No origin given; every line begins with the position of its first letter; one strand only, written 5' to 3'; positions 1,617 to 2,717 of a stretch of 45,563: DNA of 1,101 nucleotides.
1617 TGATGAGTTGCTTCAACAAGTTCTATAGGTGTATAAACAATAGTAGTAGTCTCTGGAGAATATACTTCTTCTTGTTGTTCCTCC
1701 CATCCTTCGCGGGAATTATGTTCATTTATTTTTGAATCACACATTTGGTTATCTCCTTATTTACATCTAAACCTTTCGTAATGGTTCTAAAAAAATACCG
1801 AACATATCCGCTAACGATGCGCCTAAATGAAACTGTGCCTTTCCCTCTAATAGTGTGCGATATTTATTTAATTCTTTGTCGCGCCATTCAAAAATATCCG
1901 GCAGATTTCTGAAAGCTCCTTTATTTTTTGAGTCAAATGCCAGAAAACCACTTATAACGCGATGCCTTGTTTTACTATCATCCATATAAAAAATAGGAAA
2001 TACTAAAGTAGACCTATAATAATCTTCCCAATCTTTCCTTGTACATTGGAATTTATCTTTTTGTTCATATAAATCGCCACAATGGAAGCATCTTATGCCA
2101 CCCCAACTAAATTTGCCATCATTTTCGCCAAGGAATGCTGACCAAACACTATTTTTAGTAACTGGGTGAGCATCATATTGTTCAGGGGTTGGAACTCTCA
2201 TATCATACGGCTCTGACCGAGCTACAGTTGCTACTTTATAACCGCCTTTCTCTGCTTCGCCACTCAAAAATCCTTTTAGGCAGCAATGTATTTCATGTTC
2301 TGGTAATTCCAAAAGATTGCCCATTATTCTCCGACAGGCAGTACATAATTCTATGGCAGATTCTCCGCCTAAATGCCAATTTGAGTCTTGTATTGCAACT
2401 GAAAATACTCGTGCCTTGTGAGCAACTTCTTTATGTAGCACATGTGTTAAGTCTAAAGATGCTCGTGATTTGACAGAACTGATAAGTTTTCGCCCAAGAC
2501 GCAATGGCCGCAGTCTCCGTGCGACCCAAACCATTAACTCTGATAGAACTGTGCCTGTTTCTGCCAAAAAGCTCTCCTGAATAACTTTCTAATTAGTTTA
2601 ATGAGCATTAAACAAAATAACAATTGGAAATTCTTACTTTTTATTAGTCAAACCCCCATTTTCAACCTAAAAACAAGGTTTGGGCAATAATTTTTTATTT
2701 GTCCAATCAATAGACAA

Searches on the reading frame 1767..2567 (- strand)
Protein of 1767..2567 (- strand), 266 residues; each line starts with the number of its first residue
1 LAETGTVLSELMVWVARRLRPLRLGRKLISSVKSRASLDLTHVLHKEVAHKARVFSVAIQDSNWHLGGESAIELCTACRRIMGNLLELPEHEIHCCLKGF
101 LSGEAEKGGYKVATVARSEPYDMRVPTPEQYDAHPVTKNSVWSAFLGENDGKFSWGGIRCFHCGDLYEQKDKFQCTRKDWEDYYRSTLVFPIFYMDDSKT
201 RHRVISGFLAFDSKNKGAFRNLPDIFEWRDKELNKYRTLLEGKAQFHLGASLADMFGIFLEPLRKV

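Call 6: search_protein_families(library=pfam, proteins=[window:1767-2567:-], max_evalue=0.01)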
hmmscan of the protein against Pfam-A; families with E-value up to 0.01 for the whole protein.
window:1767-2567:- (266 aa): 0 families

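Call 7: search_protein_families(library=padloc, proteins=[window:1767-2567:-], max_evalue=0.1)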
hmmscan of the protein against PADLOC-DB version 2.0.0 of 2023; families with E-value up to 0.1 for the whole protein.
window:1767-2567:- (266 aa): 0 families

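Call 8: search_protein_families(library=ncbifam, proteins=[window:1767-2567:-], max_evalue=0.1)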
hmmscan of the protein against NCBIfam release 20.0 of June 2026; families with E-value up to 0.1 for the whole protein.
window:1767-2567:- (266 aa): 0 families

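Call 14: find_encoding_contigs(protein=window:1767-2567:-, flank=10000, max_places=10)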
Protein window:1767-2567:- (266 aa): 5 contigs read that carry it; 4 places shown.
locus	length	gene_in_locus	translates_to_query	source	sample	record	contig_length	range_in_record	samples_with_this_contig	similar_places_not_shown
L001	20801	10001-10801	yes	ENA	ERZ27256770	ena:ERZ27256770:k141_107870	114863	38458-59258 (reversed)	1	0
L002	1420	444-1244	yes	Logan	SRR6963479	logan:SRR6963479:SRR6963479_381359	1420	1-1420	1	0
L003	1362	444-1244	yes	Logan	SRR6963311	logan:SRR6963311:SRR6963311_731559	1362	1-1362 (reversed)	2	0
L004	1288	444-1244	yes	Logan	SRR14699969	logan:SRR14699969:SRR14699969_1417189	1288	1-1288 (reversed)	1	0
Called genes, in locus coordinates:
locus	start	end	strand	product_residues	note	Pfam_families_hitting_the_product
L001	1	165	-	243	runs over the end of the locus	PF13428:TPR_14 (faint), PF14559:TPR_19 (faint), PF13414:TPR_11 (faint), PF00515:TPR_1 (faint), PF07719:TPR_2 (faint)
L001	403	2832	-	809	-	PF02518:HATPase_c, PF00204:DNA_gyraseB, PF01751:Toprim, PF00986:DNA_gyraseB_C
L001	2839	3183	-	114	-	PF05258:DciA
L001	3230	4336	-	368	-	PF00712:DNA_pol3_beta, PF02767:DNA_pol3_beta_2, PF02768:DNA_pol3_beta_3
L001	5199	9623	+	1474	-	PF01548:DEDD_Tnp_IS110 (faint), PF01869:BcrAD_BadFG, PF05378:Hydant_A_N (faint), PF01869:BcrAD_BadFG, PF09989:DUF2229, PF06050:HGD-D (faint)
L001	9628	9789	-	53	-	-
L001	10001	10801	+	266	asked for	-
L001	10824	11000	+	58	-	-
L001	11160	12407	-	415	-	-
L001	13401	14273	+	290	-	-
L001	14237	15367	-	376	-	-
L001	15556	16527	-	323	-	PF08279:HTH_11 (weak), PF13280:WYL, PF25583:WCX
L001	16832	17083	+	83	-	-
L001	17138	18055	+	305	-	PF02457:DAC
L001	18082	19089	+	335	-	-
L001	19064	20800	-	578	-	PF02554:CstA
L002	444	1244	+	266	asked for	-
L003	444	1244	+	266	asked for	-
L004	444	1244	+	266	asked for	-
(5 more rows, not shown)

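Call 19: search_protein_families(library=pfam, proteins=[L001:13401-14273:+, L001:14237-15367:-, L001:15556-16527:-, L001:16832-17083:+, L001:18082-19089:+], max_evalue=0.01)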
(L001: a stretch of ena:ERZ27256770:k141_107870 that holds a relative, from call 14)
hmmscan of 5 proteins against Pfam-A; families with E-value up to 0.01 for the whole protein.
L001:13401-14273:+ (290 aa): 0 families

L001:14237-15367:- (376 aa): 1 family
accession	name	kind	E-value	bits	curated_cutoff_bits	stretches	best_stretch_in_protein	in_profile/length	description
PF04055.27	Radical_SAM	-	0.00049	20.7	29.5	0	79-107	1-28/166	Radical SAM superfamily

L001:15556-16527:- (323 aa): 8 families
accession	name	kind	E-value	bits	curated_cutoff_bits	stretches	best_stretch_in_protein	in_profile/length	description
PF25583.1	WCX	-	3.5e-20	72.5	23.9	1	241-316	3-75/76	WCX domain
PF13280.12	WYL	-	3.6e-15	56.2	21.8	1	144-211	3-70/70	WYL domain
PF08279.18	HTH_11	-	3.2e-07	30.6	25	1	12-51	5-45/55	HTH domain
PF19187.6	HTH_PafC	-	0.00011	22.4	32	1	5-55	2-52/115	PafC helix-turn-helix domain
PF13545.12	HTH_Crp_2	-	0.00091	19.6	27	1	8-50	2-51/70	Crp-like helix-turn-helix domain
PF08220.18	HTH_DeoR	-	0.001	19.2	21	1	8-50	1-43/57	DeoR-like helix-turn-helix domain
PF09339.16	HTH_IclR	-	0.0035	17.5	22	1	6-49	2-46/52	IclR helix-turn-helix domain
PF25213.1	HVO_A0261_N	-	0.004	17.4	35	1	6-49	10-52/86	HVO_A0261 N-terminal domain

L001:16832-17083:+ (83 aa): 0 families

L001:18082-19089:+ (335 aa): 0 families

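Call 31: find_homologous_proteins(query=window:1767-2567:-, max_evalue=0.001)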
Query window:1767-2567:- (266 aa): 15 proteins with E <= 0.001 among 610 candidates.
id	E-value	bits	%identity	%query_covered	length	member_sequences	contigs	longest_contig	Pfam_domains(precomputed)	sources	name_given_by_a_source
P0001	7.1e-182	621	100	100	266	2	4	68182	-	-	-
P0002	5.3e-85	303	55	96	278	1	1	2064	-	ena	-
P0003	2.1e-80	288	53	94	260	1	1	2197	-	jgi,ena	-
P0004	5.0e-80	287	51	96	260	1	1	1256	-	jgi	jgi:hypothetical protein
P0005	3.0e-68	248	47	95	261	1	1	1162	-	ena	-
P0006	1.4e-66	243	48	98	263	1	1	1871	-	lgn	-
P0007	2.5e-55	206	45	94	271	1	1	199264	-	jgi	jgi:hypothetical protein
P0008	2.7e-55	206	43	94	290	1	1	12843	-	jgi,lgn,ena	-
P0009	1.4e-51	193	43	94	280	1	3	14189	-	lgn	-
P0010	7.8e-51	191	43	96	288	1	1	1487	-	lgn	-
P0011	4.4e-47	179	50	58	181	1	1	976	-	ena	-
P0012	1.9e-46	177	40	94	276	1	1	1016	-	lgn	-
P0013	2.0e-46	176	47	71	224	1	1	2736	-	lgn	-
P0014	3.5e-44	169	53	57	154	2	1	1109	-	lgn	-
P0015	6.8e-25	106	33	89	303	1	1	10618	-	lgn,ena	-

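Call 32: find_encoding_contigs(protein=P0007, flank=8000, max_places=3)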
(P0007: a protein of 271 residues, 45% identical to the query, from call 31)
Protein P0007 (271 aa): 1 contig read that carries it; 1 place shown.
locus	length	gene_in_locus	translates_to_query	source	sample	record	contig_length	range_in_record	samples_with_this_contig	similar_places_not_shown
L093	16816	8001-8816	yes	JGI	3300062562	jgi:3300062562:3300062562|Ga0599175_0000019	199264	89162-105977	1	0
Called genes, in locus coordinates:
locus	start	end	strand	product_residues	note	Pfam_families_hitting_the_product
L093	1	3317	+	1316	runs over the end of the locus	PF00989:PAS, PF08448:PAS_4, PF13426:PAS_9, PF00989:PAS, PF08448:PAS_4, PF13426:PAS_9, PF13185:GAF_2, PF00512:HisKA, +6 more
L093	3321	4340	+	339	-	PF00072:Response_reg, PF13487:HD_5, PF01966:HD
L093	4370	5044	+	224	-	PF06736:TMEM175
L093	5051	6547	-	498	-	PF01565:FAD_binding_4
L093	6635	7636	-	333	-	PF01118:Semialdhyde_dh, PF02774:Semialdhyde_dhC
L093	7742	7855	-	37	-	-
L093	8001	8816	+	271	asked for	-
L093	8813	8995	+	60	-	-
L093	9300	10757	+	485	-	-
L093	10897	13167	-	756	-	PF13414:TPR_11, PF13424:TPR_12, PF13414:TPR_11, PF13432:TPR_16, PF00515:TPR_1, PF13414:TPR_11, PF13424:TPR_12, PF13414:TPR_11, +45 more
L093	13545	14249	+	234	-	-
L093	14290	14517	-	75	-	-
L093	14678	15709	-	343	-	PF01210:NAD_Gly3P_dh_N, PF07479:NAD_Gly3P_dh_C, PF20618:GPD_NAD_C_bact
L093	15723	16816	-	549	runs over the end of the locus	PF02838:Glyco_hydro_20b, PF00728:Glyco_hydro_20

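Call 33: find_encoding_contigs(protein=P0008, flank=8000, max_places=3)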
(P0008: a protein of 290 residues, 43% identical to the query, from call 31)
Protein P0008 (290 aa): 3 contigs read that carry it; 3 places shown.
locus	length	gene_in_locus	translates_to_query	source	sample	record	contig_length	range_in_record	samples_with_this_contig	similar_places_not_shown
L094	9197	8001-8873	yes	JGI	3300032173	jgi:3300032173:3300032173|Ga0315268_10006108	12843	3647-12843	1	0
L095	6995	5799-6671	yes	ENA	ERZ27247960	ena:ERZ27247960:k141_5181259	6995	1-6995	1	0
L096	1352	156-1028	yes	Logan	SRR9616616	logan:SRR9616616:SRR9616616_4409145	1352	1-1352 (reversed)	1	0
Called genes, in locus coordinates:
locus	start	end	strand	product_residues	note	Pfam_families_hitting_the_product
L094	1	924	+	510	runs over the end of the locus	PF00478:IMPDH, PF00571:CBS, PF03060:NMO, PF01070:FMN_dh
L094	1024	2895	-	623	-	PF13522:GATase_6, PF13537:GATase_7, PF01380:SIS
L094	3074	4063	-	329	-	PF00072:Response_reg, PF00990:GGDEF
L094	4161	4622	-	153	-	PF00072:Response_reg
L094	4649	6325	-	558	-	PF00672:HAMP, PF00512:HisKA, PF02518:HATPase_c, PF14501:HATPase_c_5 (weak)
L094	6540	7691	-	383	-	-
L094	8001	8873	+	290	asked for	-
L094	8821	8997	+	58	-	-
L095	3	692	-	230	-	?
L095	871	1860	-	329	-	PF00072:Response_reg, PF00990:GGDEF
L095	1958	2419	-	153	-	PF00072:Response_reg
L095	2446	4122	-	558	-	PF00672:HAMP, PF00512:HisKA, PF02518:HATPase_c, PF14501:HATPase_c_5 (weak)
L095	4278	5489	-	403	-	-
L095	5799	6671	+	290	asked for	-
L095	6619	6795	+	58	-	-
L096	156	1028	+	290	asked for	-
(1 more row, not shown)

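Call 34: find_encoding_contigs(protein=P0009, flank=8000, max_places=3)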
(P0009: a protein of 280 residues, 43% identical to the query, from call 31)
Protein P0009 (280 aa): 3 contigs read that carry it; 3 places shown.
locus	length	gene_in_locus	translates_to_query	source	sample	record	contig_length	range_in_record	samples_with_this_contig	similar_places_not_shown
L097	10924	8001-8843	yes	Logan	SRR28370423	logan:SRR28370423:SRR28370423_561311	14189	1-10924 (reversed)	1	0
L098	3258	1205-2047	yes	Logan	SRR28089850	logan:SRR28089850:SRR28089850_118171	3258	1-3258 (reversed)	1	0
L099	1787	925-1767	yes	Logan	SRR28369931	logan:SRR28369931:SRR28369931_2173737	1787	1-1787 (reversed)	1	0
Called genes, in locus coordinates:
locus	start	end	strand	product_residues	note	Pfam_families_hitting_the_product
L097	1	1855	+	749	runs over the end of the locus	PF13614:AAA_31 (faint)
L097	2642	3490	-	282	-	PF13413:HTH_25 (weak), PF13560:HTH_31, PF01381:HTH_3 (weak), PF00717:Peptidase_S24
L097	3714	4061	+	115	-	-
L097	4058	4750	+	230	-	PF00005:ABC_tran (weak), PF13604:AAA_30 (weak), PF13191:AAA_16 (weak), PF13401:AAA_22 (weak)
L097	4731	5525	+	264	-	-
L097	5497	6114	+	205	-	PF02195:ParB_N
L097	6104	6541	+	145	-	-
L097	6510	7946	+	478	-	-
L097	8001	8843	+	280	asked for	-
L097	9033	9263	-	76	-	-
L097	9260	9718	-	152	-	PF20382:DUF6677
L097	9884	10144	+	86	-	-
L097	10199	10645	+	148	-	-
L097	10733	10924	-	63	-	?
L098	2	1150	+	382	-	?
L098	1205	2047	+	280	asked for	-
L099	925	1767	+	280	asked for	-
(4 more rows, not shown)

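Call 35: find_encoding_contigs(protein=P0015, flank=8000, max_places=3)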
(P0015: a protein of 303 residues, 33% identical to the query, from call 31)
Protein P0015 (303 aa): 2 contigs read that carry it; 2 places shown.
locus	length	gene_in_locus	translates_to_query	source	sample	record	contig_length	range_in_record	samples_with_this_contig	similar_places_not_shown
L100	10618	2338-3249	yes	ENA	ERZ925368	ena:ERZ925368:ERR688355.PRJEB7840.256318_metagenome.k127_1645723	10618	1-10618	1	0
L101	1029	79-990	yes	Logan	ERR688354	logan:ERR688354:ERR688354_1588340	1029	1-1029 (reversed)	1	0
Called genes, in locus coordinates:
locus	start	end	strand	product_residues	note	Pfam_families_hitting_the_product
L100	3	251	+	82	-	?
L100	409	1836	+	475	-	PF04055:Radical_SAM, PF06969:HemN_C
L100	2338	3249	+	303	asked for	-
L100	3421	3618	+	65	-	-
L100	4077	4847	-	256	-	PF00528:BPD_transp_1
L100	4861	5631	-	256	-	PF00005:ABC_tran, PF13304:AAA_21 (faint)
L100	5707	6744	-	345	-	PF13379:NMT1_2, PF09084:NMT1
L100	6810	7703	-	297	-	PF00892:EamA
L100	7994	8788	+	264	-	PF05175:MTS, PF06325:PrmA, PF13489:Methyltransf_23 (weak), PF02475:TRM5-TYW2_MTfase, PF12847:Methyltransf_18 (weak), PF08241:Methyltransf_11, PF13649:Methyltransf_25, PF13847:Methyltransf_31, +4 more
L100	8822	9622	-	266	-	PF02673:BacA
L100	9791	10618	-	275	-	?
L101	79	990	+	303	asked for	-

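Call 46: find_encoding_contigs(protein=P0002, flank=3000, max_places=3)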
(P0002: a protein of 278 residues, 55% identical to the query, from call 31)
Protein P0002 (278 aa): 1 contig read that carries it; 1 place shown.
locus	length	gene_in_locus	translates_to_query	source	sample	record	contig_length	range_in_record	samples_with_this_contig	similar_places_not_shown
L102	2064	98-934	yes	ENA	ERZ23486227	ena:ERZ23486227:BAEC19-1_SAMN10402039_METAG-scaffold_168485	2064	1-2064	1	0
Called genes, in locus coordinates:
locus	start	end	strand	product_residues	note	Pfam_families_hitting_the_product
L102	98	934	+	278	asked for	-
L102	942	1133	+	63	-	-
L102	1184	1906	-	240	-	PF13365:Trypsin_2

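Call 47: find_encoding_contigs(protein=P0003, flank=3000, max_places=3)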
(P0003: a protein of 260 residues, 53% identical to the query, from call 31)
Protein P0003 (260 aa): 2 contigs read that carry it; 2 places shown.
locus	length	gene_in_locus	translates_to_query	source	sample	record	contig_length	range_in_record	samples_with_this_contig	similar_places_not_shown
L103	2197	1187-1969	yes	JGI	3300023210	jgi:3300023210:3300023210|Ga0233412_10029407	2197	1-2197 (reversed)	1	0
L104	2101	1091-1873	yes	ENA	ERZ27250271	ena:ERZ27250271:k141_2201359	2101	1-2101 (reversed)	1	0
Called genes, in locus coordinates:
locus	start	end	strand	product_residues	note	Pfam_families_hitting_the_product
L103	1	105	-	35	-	?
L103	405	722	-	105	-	PF01132:EFP, PF09285:Elong-fact-P_C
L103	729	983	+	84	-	-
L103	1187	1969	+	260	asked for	-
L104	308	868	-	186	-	PF08207:EFP_N, PF01132:EFP, PF09285:Elong-fact-P_C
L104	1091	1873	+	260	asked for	-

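Call 51: predict_structure(alignment_id=A1)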
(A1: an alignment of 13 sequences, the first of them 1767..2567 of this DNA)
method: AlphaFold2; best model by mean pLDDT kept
length: 266 residues; sequences in the alignment: 13
mean_pLDDT: 72.1   pTM: 0.73
mean pLDDT of the five models: 72.1, 71.9, 71.8, 68.4, 68.1
residues with pLDDT >= 90: 13; 70-90: 164; 50-70: 54; < 50: 35
segments of 3 or more residues with pLDDT < 50: 1-3, 104-106, 123-128, 139-159
pLDDT, mean of each block of 10 residues (from residue 1): 60 81 83 76 85 87 87 91 88 85 57 81 50 56 41 42 53 54 65 80 79 78 70 77 86 85 68
secondary structure, 60 per line:
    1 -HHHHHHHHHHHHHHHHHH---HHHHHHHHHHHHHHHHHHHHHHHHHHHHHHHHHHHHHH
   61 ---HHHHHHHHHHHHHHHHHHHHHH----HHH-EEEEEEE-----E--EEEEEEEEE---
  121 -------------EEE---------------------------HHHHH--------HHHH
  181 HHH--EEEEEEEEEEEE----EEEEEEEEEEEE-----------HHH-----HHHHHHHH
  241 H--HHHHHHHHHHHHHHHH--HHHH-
elements in order: H2-19 H23-60 H64-85 E94-100 E109-117 E134-136 H164-168 H177-183 E186-197 E202-213 H233-241 H244-259 H262-265

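Call 53: fold_search(model_id=the predicted structure, library=pdb)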
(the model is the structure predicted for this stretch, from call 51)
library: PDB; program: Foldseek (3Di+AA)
matches with E <= 10: 83; with E <= 0.001: 0
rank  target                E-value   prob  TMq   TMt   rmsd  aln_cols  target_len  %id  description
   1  8isj_A                1.1e-01  0.63  0.31  0.11   9.2       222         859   12  Pr conformer of Arabidopsis thaliana phytochrome A - AtphyA-Pr (released 2023-08-09)
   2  3lfv_A                1.1e+00  0.18  0.31  0.23  10.7       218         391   12  crystal structure of unliganded PDE5A GAF domain (released 2010-09-22)
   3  4br6_A                1.3e+00  0.06  0.15  0.20  15.9       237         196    9  Crystal structure of Chaetomium thermophilum MnSOD (released 2013-12-18)
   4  8u8z_A                2.3e+00  0.08  0.27  0.16  10.1       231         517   10  Cryo-EM structure of PsBphP in Pr state, extended DHp (released 2024-08-21)
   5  4z96_A                2.3e+00  0.02  0.12  0.08  13.9       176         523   10  Crystal structure of DNMT1 in complex with USP7 (released 2016-10-12)
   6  5cd4_A                2.3e+00  0.01  0.09  0.11  13.1       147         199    8  The Type IE CRISPR Cascade complex from E. coli, with two assemblies in the asymmetric unit arranged back-to-back (released 2015-08-26)
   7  9fqr_Xl               2.4e+00  0.11  0.32  0.10  10.6       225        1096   11  96-nm repeat of axonemal doublet microtubules from bovine sperm (released 2025-03-26)
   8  2v7p_B                2.4e+00  0.02  0.11  0.10  14.8       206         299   12  Crystal structure of lactate dehydrogenase from Thermus Thermophilus HB8 (Holo form) (released 2007-09-25)
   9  7mud_AC               2.4e+00  0.01  0.08  0.10  28.8       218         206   11  Legionella pneumophila Dot/Icm T4SS OMC (released 2021-10-06)
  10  7xpy                  2.5e+00  0.03  0.12  0.07  12.7       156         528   10  Crystal structure of USP7 in complex with its inhibitor (released 2022-08-24)
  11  4tvx_M                2.7e+00  0.02  0.12  0.15  11.6       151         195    8  Crystal structure of the E. coli CRISPR RNA-guided surveillance complex, Cascade (released 2014-08-13)
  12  9d2f_F                2.7e+00  0.01  0.09  0.06  19.9       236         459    9  3D structure and atomic model of RS3 of mouse respiratory cilia (released 2025-08-13)
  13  5c6d_A                3.0e+00  0.02  0.12  0.10  13.1       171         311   10  Crystal structure of USP7 in complex with UHRF1 (released 2015-09-09)
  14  5c56_A                3.2e+00  0.03  0.12  0.07  12.9       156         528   10  Crystal structure of USP7/HAUSP in complex with ICP0 (released 2015-07-08)
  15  2e37_A                3.2e+00  0.01  0.11  0.10  17.8       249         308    9  Structure of TT0471 protein from Thermus thermophilus (released 2007-11-27)
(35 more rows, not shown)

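Call 87: search_solved_structures(query=A1, max_evalue=1)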
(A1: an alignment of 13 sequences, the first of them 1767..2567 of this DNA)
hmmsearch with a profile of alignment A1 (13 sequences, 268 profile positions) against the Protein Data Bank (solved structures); distinct sequences matched with E-value up to 1: 1.
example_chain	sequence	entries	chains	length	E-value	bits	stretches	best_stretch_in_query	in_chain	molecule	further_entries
4v7e_CS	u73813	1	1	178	0.55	12.6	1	161-197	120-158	60S ribosomal protein L20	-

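Call 88: search_protein_families(library=phrogs, proteins=[window:1767-2567:-, L001:13401-14273:+, L001:14237-15367:-], max_evalue=0.01)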
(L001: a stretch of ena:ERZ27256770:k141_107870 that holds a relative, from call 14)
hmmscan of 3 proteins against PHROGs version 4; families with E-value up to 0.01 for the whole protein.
window:1767-2567:- (266 aa): 0 families

L001:13401-14273:+ (290 aa): 0 families

L001:14237-15367:- (376 aa): 1 family
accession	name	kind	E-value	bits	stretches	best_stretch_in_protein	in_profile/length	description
phrog_13321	-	unknown function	4.5e-13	50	1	77-176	44-144/307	-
